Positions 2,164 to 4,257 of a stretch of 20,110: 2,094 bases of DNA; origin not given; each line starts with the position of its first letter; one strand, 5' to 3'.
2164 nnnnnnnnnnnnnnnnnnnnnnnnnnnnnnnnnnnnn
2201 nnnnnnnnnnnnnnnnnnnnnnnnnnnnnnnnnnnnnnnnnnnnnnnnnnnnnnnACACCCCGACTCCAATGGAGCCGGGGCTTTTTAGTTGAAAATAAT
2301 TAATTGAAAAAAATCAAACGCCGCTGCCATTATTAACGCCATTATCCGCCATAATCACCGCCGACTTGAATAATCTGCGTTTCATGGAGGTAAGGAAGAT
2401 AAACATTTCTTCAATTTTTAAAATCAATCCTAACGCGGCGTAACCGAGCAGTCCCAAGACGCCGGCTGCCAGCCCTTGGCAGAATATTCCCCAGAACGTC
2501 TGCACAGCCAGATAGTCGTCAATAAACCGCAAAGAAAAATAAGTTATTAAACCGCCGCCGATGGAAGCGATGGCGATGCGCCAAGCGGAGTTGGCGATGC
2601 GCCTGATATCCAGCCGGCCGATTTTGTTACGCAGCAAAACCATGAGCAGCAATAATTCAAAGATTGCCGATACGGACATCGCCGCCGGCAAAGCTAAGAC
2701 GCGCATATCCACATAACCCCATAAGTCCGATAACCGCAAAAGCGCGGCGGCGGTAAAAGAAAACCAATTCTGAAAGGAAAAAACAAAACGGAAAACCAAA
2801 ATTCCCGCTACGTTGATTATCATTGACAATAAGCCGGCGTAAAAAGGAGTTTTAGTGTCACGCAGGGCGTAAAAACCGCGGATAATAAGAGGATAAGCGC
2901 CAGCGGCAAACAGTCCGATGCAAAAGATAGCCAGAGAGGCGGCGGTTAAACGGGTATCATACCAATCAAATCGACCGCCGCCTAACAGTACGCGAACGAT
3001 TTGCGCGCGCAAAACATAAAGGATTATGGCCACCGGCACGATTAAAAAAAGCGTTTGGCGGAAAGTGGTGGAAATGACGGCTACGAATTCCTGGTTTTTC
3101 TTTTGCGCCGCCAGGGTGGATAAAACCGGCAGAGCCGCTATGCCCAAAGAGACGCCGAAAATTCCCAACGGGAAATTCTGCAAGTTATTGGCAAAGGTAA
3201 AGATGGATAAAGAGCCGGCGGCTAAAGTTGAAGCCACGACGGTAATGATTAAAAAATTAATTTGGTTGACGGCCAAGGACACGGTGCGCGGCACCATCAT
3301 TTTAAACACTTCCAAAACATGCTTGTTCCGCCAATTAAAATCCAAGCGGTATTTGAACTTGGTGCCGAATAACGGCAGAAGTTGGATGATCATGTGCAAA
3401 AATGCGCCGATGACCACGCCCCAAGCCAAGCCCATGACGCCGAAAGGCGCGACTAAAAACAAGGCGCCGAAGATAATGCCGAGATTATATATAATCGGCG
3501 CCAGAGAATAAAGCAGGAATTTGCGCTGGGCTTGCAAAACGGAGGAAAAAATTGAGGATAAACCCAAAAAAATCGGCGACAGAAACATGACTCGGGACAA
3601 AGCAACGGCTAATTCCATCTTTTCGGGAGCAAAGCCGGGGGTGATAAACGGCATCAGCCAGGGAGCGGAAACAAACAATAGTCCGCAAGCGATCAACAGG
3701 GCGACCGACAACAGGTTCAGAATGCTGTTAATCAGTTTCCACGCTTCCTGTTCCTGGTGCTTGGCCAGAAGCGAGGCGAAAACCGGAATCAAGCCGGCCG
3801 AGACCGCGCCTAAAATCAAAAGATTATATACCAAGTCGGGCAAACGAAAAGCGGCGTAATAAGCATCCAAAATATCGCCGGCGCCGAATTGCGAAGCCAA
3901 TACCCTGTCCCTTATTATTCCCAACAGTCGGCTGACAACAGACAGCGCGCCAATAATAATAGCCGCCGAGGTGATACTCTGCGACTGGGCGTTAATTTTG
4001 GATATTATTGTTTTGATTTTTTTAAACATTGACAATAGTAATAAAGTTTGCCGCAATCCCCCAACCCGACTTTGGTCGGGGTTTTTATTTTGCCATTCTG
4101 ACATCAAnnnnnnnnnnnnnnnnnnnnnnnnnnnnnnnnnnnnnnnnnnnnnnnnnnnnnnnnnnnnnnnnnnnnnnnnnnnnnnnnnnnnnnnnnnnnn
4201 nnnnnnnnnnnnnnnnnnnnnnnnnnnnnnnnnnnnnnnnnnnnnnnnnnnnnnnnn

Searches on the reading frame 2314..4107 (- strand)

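Call 7: search_protein_families(library=pfam, proteins=[window:2314-4107:-], max_evalue=0.001)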
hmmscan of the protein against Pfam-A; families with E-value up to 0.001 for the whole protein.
window:2314-4107:- (597 aa): 3 families
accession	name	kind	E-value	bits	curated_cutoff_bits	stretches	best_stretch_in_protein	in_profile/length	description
PF03023.19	MurJ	-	2.5e-91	307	27.4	1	70-540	1-448/451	Lipid II flippase MurJ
PF01554.23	MatE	-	2.6e-09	37.4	24.9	1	275-434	3-157/161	MatE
PF01943.22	Polysacc_synt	-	6.7e-09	36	28.2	1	124-331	72-272/274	Polysaccharide biosynthesis protein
